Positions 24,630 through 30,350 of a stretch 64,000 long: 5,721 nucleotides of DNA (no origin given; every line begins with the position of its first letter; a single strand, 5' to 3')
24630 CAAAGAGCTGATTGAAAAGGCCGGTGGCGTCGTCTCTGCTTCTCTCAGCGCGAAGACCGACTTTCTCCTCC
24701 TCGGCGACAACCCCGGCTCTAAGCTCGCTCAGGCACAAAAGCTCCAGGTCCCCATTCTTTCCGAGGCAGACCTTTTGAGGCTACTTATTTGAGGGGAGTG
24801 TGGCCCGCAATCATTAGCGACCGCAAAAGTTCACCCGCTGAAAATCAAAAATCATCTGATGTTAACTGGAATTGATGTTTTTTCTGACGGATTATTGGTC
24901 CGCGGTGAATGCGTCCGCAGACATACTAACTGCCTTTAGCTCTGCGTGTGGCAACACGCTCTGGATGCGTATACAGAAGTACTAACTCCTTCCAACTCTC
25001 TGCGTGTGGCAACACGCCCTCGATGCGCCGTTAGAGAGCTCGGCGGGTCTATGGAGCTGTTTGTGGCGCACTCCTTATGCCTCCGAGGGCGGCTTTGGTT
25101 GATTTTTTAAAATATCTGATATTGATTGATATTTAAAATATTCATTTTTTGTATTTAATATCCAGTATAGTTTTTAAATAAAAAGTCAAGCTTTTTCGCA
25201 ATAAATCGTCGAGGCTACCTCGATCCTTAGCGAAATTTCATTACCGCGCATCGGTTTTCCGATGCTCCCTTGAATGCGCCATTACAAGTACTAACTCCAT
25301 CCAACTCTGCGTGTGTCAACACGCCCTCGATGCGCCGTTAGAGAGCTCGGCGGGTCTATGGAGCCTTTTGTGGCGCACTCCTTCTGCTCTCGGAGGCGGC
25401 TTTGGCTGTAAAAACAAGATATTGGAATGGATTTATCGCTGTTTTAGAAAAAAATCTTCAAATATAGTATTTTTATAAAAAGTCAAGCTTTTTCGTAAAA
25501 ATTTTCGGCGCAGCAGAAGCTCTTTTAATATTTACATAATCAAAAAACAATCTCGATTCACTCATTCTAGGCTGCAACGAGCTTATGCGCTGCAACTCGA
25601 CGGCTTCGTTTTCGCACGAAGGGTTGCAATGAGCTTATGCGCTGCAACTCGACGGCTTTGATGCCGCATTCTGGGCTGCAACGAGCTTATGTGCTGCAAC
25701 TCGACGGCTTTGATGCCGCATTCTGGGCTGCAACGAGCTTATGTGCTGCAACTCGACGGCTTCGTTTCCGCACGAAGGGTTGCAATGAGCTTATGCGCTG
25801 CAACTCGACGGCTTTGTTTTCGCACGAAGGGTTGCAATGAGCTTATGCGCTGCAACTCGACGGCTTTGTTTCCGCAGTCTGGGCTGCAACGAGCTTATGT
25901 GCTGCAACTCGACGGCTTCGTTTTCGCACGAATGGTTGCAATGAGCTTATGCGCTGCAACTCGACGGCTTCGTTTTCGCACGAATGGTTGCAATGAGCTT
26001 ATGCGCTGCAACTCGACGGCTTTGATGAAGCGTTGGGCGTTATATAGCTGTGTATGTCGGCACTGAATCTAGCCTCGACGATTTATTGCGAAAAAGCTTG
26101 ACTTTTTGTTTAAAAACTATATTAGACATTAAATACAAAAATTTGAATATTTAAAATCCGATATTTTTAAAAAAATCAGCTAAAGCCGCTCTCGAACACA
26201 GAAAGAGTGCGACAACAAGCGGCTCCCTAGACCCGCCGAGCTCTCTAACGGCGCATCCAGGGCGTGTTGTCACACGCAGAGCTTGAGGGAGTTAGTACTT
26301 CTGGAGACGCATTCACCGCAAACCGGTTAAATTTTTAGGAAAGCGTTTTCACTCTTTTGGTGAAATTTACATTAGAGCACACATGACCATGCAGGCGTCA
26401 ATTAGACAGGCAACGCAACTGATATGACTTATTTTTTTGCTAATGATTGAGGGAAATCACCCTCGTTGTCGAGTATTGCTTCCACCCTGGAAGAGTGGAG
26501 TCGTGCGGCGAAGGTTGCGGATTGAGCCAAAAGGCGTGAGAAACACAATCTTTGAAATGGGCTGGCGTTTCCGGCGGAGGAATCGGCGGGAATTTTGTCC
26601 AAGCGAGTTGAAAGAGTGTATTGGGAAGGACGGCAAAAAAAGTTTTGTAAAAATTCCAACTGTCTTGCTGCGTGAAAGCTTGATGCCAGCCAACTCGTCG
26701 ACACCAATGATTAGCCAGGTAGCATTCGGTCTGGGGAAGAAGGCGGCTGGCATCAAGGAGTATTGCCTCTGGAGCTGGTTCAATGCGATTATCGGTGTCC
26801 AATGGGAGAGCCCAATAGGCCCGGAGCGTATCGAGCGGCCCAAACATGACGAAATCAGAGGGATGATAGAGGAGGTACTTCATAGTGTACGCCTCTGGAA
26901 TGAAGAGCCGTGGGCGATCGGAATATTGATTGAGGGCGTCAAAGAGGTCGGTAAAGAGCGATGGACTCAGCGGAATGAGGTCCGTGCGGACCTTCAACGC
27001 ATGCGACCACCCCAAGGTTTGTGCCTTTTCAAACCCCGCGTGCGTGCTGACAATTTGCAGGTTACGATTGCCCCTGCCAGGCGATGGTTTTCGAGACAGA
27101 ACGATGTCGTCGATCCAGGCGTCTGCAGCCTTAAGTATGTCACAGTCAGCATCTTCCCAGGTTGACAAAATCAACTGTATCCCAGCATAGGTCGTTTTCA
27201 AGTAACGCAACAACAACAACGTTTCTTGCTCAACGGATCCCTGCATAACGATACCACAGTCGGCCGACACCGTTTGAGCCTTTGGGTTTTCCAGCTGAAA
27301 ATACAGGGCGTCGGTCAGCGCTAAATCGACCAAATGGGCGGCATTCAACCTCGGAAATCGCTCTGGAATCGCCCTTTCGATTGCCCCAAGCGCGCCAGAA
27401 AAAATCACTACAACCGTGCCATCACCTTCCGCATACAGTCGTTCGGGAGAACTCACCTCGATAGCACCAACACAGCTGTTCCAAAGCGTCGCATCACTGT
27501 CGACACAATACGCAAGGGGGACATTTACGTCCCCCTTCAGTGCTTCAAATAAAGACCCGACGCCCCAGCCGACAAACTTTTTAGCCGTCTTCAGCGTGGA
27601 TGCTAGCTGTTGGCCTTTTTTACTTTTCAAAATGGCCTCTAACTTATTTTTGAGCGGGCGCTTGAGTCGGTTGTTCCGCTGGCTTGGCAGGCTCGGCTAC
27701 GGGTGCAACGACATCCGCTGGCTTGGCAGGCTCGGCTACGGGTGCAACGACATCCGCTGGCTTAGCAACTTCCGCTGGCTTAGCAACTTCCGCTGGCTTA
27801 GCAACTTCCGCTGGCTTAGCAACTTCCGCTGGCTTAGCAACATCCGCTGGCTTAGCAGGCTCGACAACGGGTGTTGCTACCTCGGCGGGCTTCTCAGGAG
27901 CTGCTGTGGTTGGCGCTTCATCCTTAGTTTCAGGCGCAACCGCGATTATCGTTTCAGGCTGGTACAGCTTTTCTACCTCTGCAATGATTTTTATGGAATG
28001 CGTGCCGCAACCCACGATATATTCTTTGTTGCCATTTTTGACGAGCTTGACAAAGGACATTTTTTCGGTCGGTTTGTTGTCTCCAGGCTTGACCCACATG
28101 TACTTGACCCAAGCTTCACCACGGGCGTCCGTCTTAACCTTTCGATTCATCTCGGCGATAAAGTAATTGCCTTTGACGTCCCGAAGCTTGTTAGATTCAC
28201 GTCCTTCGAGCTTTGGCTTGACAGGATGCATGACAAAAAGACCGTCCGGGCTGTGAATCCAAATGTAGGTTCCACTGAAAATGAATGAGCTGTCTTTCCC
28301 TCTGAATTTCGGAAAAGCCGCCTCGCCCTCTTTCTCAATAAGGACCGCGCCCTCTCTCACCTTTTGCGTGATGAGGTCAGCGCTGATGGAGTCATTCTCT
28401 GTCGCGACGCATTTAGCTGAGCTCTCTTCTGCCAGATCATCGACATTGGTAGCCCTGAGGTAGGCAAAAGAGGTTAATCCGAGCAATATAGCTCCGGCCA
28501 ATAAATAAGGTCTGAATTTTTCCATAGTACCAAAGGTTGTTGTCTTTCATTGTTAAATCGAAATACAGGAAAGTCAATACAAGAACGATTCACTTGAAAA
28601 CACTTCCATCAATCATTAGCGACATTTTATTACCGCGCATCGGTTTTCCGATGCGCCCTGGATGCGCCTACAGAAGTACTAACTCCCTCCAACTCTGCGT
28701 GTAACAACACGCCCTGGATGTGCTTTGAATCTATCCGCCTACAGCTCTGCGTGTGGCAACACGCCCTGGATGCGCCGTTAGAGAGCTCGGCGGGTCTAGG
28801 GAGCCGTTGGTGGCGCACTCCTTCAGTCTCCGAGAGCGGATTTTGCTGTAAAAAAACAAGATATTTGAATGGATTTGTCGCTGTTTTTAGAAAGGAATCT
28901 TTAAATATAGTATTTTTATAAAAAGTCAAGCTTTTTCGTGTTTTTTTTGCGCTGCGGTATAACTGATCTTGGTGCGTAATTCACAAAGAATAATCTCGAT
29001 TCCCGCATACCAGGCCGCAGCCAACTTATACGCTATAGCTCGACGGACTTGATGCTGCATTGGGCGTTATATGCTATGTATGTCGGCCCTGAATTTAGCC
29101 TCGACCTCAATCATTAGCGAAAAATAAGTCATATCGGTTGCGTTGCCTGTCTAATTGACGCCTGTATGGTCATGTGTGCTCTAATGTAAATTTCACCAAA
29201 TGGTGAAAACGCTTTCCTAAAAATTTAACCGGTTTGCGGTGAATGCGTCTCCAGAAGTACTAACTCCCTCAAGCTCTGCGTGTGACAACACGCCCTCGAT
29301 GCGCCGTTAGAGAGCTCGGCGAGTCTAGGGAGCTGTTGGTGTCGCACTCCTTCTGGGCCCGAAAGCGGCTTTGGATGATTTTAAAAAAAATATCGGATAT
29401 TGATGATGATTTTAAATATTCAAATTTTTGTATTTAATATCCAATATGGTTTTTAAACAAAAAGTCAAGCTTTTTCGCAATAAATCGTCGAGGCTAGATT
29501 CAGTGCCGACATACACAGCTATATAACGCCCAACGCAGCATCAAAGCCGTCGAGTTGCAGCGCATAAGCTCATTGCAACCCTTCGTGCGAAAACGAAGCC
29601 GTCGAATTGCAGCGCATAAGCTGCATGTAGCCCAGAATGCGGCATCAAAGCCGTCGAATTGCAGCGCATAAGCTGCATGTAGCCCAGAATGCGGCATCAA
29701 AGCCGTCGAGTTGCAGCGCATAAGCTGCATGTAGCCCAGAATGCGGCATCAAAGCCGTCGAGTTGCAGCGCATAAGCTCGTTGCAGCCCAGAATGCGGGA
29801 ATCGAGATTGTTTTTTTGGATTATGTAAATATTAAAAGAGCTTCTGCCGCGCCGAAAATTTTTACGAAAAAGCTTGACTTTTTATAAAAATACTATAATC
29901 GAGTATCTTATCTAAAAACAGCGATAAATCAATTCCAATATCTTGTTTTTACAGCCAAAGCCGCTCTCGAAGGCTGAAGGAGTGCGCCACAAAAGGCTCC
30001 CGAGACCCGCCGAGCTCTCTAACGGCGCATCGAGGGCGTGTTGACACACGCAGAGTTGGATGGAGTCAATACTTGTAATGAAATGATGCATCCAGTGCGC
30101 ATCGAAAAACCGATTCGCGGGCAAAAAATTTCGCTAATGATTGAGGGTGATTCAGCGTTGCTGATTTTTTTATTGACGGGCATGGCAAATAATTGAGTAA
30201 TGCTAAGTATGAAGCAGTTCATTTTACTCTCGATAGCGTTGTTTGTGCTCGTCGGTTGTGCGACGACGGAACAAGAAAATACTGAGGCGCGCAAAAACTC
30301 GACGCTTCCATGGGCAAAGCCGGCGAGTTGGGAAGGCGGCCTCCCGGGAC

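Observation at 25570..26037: Exact 52-bp tandem arrays (9 and 5 units) sit between the divergent promoter-like boxes; they are not CRISPR and have iteron/centromere-like geometry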

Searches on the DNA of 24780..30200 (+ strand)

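Call 36: search_rna_families(source=window, start=24780, end=30200, threshold=evalue, max_evalue=5)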
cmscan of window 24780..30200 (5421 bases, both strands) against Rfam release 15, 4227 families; matches with E-value up to 5: 1.
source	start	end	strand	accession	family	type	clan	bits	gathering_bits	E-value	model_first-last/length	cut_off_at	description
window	24983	25185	-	RF01402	STnc150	Gene; sRNA;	-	23.3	60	0.069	1-267/267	no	STnc150 Hfq binding RNA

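Call 50: search_dna_similar(query=window:25218-26452:+, collection=plasmids, mode=distant, max_rows=5)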
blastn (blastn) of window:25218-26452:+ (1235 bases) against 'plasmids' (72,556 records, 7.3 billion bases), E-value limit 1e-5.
No match.

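Call 51: search_dna_similar(query=window:25218-26452:+, collection=phages, mode=distant, max_rows=5)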
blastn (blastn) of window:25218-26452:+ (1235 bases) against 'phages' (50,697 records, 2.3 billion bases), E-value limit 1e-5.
No match.
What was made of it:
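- No plasmid or phage similarity was found (calls 50, 51).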

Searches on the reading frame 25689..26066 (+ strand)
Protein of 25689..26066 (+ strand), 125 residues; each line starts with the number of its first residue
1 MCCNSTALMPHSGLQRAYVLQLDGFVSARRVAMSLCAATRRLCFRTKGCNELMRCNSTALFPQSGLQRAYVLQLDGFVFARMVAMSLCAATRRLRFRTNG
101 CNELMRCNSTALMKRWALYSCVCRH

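Call 28: search_protein_families(library=pfam, proteins=[window:25689-26066:+], max_evalue=0.01)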
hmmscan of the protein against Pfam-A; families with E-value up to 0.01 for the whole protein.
window:25689-26066:+ (125 aa): 0 families

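Call 68: search_protein_representatives(protein=window:25689-26066:+)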
Query: 125 residues. Proteins with E-value up to 0.001 (for the whole library): 9; up to 1e-10: 3; up to 1e-30: 0. The best 9 are listed.
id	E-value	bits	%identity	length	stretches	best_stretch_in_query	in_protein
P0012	1.6e-14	70.8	37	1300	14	3-82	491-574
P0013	4.6e-13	66.1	28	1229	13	13-83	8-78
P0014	1.1e-11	61.6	31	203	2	17-109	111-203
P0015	3.7e-08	50.3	24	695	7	4-111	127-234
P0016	2.0e-07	47.9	35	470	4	2-104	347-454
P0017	1.1e-06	45.6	27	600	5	46-118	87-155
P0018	4.3e-06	43.6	29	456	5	14-117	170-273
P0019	2.5e-05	41.1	26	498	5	21-101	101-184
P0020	5.8e-05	40.0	34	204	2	28-114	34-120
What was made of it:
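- phmmer finds 9 library proteins with E up to 0.001 (call 68).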

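Call 71: find_encoding_contigs(protein=P0012, flank=3000, max_places=3)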
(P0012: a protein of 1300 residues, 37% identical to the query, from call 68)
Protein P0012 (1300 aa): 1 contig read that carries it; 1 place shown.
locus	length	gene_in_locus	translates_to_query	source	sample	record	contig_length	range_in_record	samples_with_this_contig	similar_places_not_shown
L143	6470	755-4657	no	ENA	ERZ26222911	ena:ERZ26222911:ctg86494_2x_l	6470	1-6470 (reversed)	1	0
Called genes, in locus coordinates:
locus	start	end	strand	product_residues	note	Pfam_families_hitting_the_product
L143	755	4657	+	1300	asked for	PF02671:PAH (faint), PF08356:EF_assoc_2 (faint)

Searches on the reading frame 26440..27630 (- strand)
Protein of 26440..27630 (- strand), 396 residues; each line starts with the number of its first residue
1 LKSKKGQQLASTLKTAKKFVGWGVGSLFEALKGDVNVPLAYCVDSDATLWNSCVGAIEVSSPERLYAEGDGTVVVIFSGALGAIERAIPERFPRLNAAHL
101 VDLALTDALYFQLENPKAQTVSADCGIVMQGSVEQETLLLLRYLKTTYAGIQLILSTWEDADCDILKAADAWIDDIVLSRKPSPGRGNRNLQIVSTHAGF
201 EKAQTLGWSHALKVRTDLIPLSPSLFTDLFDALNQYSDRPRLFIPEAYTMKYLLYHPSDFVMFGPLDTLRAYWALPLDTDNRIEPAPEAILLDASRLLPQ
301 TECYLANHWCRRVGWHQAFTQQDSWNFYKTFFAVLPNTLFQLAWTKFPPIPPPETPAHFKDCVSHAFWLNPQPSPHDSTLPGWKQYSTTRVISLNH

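Call 9: search_protein_families(library=pfam, proteins=[window:26440-27630:-])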
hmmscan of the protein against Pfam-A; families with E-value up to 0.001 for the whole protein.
window:26440-27630:- (396 aa): 1 family
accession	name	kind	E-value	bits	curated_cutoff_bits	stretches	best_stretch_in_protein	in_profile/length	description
PF07507.16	WavE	-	4.8e-11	42.9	27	1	141-314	26-213/305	WavE lipopolysaccharide synthesis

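Call 32: find_encoding_contigs(protein=window:26440-27630:-, flank=5000, max_places=10)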
Protein window:26440-27630:- (396 aa): 4 contigs read that carry it; 4 places shown.
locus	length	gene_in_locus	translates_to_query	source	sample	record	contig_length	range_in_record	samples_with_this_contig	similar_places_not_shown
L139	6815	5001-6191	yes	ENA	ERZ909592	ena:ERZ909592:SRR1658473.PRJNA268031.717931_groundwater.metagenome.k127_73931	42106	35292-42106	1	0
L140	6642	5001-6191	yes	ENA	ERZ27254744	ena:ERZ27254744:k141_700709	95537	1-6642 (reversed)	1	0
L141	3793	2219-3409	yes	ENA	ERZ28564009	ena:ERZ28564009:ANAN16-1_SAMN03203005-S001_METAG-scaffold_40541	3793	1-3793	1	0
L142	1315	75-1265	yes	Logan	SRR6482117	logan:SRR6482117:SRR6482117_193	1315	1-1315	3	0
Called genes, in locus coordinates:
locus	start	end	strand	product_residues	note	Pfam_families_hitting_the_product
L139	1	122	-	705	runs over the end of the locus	-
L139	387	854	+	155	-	-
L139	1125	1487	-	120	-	PF02537:CRCB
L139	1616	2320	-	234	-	PF20260:PUA_4, PF04452:Methyltrans_RNA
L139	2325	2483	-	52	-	-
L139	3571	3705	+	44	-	-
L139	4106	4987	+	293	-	-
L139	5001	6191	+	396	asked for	PF07507:WavE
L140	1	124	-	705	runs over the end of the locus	-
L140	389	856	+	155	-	-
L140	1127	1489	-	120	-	PF02537:CRCB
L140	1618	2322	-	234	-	PF20260:PUA_4, PF04452:Methyltrans_RNA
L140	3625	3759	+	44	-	-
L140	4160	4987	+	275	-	PF17200:sCache_2, PF08269:dCache_2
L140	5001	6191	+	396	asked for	PF07507:WavE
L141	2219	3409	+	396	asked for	PF07507:WavE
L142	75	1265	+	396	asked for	PF07507:WavE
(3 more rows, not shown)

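Call 42: find_homologous_proteins(query=window:26440-27630:-, max_evalue=1e-20)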
Query window:26440-27630:- (396 aa): 10 proteins with E <= 1e-20 among 3941 candidates.
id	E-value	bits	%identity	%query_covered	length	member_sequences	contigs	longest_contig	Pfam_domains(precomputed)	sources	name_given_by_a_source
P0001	1.5e-274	928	100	100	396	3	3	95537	PF07507.17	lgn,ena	-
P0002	4.2e-76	274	39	98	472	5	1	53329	PF07507.17,PF22674.3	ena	-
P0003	1.3e-51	194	35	89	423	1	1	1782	PF07507.17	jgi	jgi:hypothetical protein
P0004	5.4e-51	192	37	92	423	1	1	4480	PF07507.17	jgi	jgi:hypothetical protein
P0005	7.0e-51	191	36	92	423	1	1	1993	PF07507.17,PF22674.3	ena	-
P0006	4.5e-50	189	36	92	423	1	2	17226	PF07507.17,PF22674.3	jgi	jgi:WavE lipopolysaccharide synthesis protein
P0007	4.6e-50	189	35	92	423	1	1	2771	PF07507.17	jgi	jgi:hypothetical protein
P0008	1.5e-49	187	36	92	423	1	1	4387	PF07507.17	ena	-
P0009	1.8e-45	173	33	89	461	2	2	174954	PF07507.17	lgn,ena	-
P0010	1.7e-36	144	36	61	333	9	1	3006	PF07507.17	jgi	jgi:hypothetical protein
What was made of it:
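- Tried and rejected: Not possible, because the closest WavE-like homologue is only 39% identical (call 42).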
